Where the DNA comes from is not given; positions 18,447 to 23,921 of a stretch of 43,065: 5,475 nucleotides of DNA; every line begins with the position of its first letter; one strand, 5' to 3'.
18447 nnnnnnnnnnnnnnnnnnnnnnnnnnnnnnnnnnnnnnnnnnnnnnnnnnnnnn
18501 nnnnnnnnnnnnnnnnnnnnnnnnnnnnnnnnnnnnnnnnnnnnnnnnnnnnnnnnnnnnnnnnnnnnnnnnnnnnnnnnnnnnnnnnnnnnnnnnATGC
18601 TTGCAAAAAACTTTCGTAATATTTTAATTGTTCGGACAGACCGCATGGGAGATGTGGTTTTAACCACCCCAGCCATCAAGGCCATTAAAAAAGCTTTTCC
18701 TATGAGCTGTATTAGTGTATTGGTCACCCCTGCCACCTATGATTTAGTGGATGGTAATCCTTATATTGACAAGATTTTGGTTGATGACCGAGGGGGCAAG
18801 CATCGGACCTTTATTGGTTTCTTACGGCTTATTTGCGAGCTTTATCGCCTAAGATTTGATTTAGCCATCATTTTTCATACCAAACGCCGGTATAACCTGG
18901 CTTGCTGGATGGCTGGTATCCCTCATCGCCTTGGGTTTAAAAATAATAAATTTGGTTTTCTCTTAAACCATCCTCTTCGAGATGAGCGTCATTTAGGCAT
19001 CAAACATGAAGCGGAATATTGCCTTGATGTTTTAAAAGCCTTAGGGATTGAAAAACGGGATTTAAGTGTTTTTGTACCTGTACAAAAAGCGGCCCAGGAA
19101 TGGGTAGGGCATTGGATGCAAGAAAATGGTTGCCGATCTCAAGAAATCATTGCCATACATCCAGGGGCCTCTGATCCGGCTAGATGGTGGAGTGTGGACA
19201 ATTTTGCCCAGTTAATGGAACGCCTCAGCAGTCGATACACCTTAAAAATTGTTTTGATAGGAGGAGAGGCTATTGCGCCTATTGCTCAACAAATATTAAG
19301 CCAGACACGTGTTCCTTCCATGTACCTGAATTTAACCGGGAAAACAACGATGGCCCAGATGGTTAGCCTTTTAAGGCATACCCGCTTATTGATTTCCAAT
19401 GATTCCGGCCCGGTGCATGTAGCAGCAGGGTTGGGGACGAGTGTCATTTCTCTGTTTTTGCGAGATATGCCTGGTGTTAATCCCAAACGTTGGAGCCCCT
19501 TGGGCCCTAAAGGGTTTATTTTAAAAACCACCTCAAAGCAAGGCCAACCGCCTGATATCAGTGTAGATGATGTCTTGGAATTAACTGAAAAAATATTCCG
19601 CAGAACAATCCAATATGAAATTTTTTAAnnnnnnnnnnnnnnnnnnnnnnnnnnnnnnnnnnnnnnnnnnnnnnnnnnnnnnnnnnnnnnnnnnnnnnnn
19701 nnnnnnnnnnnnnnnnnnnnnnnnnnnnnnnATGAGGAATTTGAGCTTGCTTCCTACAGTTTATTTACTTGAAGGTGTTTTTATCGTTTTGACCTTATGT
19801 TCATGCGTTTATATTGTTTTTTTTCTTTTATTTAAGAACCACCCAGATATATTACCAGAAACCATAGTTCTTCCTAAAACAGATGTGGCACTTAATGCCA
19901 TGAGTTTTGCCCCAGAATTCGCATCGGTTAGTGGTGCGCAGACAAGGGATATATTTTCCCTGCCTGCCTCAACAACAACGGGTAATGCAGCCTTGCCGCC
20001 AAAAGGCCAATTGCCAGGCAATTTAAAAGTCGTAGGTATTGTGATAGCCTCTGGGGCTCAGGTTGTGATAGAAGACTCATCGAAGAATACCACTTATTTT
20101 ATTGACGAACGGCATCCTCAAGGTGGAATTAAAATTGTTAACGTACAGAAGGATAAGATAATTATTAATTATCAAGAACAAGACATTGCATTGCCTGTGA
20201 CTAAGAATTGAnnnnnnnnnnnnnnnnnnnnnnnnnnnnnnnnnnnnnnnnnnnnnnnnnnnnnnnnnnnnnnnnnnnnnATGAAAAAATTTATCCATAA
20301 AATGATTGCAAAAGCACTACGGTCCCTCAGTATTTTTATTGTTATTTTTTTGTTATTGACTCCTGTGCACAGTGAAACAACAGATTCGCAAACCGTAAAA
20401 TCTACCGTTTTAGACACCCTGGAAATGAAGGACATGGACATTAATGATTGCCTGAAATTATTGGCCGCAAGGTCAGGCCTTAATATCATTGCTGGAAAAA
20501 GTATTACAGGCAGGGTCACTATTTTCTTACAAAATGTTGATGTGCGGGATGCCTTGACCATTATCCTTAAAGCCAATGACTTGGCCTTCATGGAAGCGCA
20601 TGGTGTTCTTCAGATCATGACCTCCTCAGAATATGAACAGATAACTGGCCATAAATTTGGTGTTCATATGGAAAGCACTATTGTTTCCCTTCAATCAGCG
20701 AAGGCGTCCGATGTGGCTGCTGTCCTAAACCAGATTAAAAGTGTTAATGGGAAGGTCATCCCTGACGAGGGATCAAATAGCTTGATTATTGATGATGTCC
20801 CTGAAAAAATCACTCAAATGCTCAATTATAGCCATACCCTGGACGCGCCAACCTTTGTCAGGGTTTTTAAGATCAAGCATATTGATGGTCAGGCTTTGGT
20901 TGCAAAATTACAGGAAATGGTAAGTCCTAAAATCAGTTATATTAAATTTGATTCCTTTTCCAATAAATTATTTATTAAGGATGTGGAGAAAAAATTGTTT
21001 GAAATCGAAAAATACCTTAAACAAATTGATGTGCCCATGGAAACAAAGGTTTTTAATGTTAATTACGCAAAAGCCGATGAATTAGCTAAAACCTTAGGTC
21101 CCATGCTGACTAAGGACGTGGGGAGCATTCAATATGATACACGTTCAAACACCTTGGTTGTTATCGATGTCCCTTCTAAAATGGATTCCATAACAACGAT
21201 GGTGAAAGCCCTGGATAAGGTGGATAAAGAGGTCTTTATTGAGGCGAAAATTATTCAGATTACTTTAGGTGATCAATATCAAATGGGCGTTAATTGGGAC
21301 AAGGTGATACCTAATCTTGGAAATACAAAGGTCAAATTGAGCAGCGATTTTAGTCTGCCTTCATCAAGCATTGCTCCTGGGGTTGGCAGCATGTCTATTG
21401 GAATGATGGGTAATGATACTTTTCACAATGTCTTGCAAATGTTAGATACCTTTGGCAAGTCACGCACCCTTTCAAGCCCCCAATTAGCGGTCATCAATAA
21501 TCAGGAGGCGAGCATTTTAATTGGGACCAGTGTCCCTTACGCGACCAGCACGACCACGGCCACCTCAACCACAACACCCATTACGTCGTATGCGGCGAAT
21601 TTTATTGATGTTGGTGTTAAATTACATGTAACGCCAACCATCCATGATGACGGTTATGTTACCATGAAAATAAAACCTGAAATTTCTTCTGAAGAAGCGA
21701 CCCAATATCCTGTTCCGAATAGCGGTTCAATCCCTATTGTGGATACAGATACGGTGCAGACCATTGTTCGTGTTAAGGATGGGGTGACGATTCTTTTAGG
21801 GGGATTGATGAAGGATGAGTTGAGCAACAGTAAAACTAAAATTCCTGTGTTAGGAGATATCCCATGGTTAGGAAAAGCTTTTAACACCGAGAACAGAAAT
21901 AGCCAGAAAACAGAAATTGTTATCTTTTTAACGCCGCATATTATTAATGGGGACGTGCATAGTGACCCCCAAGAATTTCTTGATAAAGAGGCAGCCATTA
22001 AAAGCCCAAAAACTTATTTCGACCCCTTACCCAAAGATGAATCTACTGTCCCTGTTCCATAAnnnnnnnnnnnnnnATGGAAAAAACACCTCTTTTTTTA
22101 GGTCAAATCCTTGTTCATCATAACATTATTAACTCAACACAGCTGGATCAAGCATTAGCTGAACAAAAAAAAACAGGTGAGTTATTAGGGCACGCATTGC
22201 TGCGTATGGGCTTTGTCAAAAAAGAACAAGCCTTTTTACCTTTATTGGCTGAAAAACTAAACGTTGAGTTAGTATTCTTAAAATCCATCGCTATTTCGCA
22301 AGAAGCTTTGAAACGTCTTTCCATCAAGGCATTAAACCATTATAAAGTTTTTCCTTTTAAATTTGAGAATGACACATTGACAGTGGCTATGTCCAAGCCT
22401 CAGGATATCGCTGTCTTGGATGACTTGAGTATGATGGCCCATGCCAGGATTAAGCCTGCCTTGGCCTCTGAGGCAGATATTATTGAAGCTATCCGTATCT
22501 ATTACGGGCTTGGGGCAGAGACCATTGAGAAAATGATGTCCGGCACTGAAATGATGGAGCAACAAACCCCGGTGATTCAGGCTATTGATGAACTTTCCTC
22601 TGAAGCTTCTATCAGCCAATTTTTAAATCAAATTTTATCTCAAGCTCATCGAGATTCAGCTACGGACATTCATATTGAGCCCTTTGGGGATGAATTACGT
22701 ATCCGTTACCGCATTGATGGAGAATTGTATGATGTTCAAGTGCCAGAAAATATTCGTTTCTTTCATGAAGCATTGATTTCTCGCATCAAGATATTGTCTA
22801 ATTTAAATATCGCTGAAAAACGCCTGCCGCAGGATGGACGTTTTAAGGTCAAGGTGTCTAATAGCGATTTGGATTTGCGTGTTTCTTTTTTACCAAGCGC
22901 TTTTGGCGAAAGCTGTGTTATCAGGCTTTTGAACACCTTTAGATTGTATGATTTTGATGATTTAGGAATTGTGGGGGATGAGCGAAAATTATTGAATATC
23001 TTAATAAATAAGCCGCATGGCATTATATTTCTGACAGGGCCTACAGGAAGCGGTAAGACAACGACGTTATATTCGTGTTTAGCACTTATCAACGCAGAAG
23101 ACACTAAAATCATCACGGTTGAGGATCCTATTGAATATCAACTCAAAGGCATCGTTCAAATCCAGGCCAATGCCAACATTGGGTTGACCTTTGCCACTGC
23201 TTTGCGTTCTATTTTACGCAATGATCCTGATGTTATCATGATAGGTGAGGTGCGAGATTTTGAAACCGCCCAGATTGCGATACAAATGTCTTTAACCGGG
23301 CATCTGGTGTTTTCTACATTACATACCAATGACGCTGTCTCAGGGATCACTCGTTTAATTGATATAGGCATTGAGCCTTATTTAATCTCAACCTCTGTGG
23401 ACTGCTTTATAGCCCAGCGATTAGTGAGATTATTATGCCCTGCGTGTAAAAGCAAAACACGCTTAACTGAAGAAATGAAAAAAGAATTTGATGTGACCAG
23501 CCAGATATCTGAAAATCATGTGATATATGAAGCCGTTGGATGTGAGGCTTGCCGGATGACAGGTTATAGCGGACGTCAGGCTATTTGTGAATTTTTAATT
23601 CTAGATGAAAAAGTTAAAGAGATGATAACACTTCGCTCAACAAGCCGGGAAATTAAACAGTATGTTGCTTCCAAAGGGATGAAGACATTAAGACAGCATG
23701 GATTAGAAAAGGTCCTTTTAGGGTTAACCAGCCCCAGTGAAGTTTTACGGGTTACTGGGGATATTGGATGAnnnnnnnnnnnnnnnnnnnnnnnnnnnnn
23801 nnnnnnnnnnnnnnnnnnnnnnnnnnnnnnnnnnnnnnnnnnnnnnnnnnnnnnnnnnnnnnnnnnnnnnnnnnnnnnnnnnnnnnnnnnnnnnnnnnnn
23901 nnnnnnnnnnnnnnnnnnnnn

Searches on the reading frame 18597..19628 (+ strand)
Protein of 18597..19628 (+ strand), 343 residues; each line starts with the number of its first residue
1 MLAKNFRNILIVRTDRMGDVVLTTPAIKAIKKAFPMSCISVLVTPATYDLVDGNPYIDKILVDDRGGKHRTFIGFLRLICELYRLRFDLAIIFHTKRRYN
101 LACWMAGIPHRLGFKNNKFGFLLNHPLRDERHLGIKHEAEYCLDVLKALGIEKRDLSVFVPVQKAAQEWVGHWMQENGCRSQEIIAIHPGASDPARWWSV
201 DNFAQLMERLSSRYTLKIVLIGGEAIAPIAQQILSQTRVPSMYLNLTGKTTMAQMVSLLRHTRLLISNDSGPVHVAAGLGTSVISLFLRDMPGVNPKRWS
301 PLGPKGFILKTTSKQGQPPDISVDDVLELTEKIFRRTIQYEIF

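Call 8: search_protein_families(library=pfam, proteins=[window:18597-19628:+], max_evalue=0.01)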
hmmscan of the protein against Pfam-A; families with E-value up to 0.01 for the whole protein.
window:18597-19628:+ (343 aa): 1 family
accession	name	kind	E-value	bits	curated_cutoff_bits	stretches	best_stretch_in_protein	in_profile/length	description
PF01075.23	Glyco_transf_9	-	4.5e-25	88.8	22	1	76-310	2-228/247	Glycosyltransferase family 9 (heptosyltransferase)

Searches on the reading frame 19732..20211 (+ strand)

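Call 37: search_protein_families(library=pfam, proteins=[window:19732-20211:+], max_evalue=0.01)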
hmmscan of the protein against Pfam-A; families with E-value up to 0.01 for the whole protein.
window:19732-20211:+ (159 aa): 1 family
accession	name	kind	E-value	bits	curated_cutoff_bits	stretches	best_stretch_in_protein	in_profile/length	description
PF11356.14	T2SSC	-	0.00025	21.3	27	1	89-152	73-137/141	Type II secretion system protein C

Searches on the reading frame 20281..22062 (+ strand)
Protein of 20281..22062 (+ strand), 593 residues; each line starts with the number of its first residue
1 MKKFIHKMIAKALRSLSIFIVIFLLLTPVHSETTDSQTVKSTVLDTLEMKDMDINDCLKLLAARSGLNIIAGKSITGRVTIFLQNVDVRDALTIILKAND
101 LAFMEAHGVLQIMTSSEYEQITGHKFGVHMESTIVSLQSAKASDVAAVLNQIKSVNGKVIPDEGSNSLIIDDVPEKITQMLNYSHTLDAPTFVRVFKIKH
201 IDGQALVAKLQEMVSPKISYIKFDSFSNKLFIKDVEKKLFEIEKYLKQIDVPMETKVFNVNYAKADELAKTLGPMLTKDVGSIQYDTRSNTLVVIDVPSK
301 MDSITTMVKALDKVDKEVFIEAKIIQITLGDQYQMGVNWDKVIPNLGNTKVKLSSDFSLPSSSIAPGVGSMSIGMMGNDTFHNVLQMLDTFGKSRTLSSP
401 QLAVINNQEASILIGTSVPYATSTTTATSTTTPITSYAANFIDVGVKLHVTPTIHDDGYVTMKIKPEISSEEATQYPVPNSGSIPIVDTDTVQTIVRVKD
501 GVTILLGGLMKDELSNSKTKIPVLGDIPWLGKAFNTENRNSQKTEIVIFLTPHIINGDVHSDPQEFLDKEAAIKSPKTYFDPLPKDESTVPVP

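Call 37: search_protein_families(library=pfam, proteins=[window:20281-22062:+], max_evalue=0.01)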
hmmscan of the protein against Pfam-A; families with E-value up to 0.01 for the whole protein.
window:20281-22062:+ (593 aa): 4 families
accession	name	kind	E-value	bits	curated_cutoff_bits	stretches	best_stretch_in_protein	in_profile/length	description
PF00263.26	Secretin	-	1.6e-49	168.2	27.5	1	388-555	2-168/169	Bacterial type II and III secretion system protein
PF03958.22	Secretin_N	-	1.7e-32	111.9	28.2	3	255-313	1-65/69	Bacterial type II/III secretion system short domain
PF07660.19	STN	-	0.00019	21.6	28.4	1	67-103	1-40/52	Secretin and TonB N terminus short domain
PF21305.2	type_II_gspD_N0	-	0.00023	21.4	27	1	48-112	2-71/71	GspD-like, N0 domain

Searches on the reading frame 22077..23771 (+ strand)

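Call 37: search_protein_families(library=pfam, proteins=[window:22077-23771:+], max_evalue=0.01)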
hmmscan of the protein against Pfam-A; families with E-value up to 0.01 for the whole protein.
window:22077-23771:+ (564 aa): 11 families
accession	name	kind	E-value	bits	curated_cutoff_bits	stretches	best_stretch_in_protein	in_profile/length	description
PF00437.27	T2SSE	-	9e-130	433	24.9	1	174-558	3-370/370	Type II/IV secretion system protein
PF05157.20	MshEN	-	4.5e-17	62.2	23.1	1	61-146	1-87/90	MshEN domain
PF07728.20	AAA_5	-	0.00019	21.9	22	1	317-413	2-96/139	AAA domain (dynein-related subfamily)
PF13401.12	AAA_22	-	0.00024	21.9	27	1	313-351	4-42/130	AAA domain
PF25199.1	nSTAND_NTPase5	-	0.00041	20.6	34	1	312-360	39-88/145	Novel STAND NTPase 5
PF13604.12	AAA_30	-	0.00095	19.4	27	0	305-346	9-50/191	AAA domain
PF13245.12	AAA_19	-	0.0011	19.6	25.1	0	313-343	10-42/134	AAA domain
PF13173.12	AAA_14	-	0.0014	19.1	27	1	315-403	3-82/129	AAA domain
PF20720.3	nSTAND3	-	0.0032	17.6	27.2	0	312-351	15-54/155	Novel STAND NTPase 3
PF24883.2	NPHP3_N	-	0.004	17.8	24.8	0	149-191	112-154/164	Nephrocystin 3, N-terminal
PF13191.12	AAA_16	-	0.0053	17.7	32.6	0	312-348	23-56/167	AAA ATPase domain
